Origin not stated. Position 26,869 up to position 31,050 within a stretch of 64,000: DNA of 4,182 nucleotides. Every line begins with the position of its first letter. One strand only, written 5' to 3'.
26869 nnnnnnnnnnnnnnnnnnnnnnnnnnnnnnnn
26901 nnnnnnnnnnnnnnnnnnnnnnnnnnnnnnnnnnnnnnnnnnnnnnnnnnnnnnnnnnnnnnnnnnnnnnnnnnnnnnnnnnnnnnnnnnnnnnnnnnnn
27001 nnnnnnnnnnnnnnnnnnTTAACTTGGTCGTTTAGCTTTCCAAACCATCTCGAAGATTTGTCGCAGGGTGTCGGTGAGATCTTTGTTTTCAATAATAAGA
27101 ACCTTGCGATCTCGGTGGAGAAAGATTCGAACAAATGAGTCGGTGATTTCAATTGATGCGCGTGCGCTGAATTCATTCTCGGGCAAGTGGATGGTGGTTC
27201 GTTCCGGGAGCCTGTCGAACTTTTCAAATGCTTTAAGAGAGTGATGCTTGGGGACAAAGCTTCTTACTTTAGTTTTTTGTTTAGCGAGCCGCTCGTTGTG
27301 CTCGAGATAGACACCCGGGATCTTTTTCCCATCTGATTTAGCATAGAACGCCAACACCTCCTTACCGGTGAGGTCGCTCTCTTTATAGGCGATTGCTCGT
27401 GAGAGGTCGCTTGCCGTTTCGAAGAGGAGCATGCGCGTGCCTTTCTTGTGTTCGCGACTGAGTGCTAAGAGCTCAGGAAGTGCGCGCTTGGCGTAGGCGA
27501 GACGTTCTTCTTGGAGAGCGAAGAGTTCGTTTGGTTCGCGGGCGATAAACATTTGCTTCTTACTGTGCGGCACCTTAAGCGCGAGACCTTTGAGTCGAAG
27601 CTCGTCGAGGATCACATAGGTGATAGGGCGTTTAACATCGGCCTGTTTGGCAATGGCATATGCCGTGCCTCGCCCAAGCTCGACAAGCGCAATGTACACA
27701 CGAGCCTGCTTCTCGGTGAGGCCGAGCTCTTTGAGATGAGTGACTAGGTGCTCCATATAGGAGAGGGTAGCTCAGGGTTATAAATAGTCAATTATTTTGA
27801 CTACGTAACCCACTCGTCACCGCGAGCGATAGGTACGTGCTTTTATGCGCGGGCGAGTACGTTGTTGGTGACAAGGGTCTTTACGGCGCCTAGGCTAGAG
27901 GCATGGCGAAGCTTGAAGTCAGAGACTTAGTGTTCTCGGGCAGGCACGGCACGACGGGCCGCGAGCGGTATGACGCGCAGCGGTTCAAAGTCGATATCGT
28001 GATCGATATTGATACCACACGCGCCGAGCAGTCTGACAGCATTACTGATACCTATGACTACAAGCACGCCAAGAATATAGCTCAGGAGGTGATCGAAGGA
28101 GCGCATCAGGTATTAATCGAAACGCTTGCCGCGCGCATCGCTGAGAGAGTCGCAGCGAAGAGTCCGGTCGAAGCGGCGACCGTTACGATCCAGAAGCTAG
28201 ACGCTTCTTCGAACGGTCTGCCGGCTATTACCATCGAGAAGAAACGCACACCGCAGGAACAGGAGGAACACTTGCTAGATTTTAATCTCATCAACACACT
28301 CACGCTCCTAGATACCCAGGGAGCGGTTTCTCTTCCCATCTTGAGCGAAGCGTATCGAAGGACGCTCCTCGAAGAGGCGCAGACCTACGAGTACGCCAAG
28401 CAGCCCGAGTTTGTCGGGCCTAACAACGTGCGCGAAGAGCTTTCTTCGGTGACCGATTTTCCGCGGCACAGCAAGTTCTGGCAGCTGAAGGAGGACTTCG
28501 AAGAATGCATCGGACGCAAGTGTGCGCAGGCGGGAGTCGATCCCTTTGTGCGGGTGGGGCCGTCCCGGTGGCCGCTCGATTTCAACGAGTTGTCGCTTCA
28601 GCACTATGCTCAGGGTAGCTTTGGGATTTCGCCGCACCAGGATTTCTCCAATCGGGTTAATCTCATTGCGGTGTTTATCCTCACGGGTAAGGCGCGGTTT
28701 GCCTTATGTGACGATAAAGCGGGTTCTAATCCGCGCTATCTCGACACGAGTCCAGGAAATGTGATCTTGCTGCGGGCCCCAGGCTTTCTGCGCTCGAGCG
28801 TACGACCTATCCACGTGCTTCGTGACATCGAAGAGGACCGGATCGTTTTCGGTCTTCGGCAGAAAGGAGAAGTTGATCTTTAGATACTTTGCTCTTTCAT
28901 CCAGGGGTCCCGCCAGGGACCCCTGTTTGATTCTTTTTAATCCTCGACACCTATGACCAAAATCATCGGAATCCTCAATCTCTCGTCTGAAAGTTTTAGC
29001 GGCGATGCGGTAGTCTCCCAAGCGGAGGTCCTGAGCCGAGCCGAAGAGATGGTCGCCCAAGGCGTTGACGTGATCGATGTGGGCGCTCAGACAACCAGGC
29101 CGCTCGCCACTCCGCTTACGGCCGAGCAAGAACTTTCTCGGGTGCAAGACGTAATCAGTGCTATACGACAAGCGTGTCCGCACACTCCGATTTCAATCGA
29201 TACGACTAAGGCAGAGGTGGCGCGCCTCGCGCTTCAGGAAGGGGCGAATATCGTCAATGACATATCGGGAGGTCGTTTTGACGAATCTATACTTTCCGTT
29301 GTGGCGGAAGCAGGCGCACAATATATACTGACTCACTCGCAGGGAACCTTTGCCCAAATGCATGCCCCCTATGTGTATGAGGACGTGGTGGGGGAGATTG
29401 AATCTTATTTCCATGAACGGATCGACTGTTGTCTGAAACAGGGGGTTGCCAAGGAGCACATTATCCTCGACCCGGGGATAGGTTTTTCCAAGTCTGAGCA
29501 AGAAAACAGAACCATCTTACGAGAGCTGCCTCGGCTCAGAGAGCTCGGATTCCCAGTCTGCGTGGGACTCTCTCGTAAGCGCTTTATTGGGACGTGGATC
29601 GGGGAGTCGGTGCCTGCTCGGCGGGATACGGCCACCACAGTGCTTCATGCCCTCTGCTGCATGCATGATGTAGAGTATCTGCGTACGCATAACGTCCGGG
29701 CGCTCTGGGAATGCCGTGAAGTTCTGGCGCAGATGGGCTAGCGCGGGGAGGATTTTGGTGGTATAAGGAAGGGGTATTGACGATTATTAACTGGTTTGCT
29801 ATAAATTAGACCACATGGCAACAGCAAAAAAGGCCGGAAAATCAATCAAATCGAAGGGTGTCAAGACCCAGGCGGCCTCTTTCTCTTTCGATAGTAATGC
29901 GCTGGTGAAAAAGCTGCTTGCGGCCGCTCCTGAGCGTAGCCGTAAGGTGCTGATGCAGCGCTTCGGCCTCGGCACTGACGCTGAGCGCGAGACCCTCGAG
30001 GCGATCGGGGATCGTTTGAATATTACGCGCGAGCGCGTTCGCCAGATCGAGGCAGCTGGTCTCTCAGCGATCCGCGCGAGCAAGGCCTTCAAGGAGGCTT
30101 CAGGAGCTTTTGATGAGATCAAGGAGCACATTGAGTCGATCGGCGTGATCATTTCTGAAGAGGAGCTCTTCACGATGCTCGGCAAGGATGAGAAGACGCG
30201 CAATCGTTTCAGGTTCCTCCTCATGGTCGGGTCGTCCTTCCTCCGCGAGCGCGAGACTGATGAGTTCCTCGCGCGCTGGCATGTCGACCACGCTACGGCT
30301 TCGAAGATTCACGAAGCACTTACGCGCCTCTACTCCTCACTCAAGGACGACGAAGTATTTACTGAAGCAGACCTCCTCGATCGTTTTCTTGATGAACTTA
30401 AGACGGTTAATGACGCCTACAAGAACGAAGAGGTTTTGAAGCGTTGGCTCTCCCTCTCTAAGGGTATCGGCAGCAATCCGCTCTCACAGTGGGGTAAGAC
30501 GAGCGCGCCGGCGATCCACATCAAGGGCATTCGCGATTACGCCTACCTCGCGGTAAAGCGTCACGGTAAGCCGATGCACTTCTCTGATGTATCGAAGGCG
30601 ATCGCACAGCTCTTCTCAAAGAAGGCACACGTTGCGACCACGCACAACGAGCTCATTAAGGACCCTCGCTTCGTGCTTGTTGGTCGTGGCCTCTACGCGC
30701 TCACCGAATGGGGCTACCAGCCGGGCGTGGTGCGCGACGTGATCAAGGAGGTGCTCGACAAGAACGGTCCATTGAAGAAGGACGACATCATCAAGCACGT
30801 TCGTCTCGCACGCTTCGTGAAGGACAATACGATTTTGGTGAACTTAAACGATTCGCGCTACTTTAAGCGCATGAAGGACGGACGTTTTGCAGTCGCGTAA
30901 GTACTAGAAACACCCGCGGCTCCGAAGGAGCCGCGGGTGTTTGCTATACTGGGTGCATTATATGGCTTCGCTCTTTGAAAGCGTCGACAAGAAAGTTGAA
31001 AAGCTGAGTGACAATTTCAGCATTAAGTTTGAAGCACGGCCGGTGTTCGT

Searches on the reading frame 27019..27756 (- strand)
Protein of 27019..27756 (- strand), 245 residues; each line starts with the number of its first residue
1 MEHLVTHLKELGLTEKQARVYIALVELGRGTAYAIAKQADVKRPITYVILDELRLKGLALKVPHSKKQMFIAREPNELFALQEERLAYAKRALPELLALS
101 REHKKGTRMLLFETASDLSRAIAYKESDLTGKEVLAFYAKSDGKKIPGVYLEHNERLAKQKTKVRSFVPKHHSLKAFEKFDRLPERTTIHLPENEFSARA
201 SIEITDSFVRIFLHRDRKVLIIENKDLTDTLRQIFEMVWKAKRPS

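Call 18: search_protein_families(library=pfam, proteins=[window:27019-27756:-], max_evalue=0.001)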
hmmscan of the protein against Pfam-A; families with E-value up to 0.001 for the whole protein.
window:27019-27756:- (245 aa): 1 family
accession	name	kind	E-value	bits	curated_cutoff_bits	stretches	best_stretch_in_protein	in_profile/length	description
PF01978.25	TrmB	-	3.7e-13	49.5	25.6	1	8-70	1-62/68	Sugar-specific transcriptional regulator TrmB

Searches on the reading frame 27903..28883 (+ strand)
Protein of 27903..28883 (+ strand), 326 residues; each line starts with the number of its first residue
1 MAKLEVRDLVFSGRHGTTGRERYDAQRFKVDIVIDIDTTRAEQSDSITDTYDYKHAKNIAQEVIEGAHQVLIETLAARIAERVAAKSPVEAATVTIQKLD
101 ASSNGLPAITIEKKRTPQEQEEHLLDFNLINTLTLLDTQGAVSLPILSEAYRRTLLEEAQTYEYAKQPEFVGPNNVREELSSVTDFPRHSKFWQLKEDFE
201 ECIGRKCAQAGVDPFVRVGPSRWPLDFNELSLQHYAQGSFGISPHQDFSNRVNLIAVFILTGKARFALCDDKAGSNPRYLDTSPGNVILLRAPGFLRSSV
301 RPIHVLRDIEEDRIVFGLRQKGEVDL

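Call 18: search_protein_families(library=pfam, proteins=[window:27903-28883:+], max_evalue=0.001)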
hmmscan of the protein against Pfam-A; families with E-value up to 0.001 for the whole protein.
window:27903-28883:+ (326 aa): 1 family
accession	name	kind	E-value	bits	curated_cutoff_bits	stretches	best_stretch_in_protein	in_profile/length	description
PF02152.23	FolB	-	2.5e-23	83.2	31.8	1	5-102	2-100/113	Dihydroneopterin aldolase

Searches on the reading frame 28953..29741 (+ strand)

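Call 18: search_protein_families(library=pfam, proteins=[window:28953-29741:+], max_evalue=0.001)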
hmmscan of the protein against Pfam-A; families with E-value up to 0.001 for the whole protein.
window:28953-29741:+ (262 aa): 1 family
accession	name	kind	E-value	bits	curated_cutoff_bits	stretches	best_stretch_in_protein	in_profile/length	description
PF00809.28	Pterin_bind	-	2e-71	240.9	25.5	1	5-246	1-244/244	Pterin binding enzyme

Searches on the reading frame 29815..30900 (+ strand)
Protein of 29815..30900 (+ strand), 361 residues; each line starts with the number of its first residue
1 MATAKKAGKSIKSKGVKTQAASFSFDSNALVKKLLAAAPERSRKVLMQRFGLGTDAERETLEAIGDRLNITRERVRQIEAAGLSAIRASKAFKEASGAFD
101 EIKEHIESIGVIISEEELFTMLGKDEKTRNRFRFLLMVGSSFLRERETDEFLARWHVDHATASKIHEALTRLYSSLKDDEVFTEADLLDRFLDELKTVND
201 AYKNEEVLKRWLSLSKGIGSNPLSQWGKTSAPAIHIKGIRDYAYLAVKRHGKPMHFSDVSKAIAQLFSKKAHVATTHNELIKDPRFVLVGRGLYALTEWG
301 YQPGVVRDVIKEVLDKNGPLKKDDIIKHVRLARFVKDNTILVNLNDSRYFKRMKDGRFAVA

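Call 18: search_protein_families(library=pfam, proteins=[window:29815-30900:+], max_evalue=0.001)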
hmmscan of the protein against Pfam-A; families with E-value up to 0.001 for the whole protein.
window:29815-30900:+ (361 aa): 2 families
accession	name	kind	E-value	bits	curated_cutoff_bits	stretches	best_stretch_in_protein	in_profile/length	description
PF04545.22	Sigma70_r4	-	2.2e-12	46.7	24.1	1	39-87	6-49/50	Sigma-70, region 4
PF05066.19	HARE-HTH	-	0.00023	21.9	25.9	0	245-299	9-71/71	HB1, ASXL, restriction endonuclease HTH domain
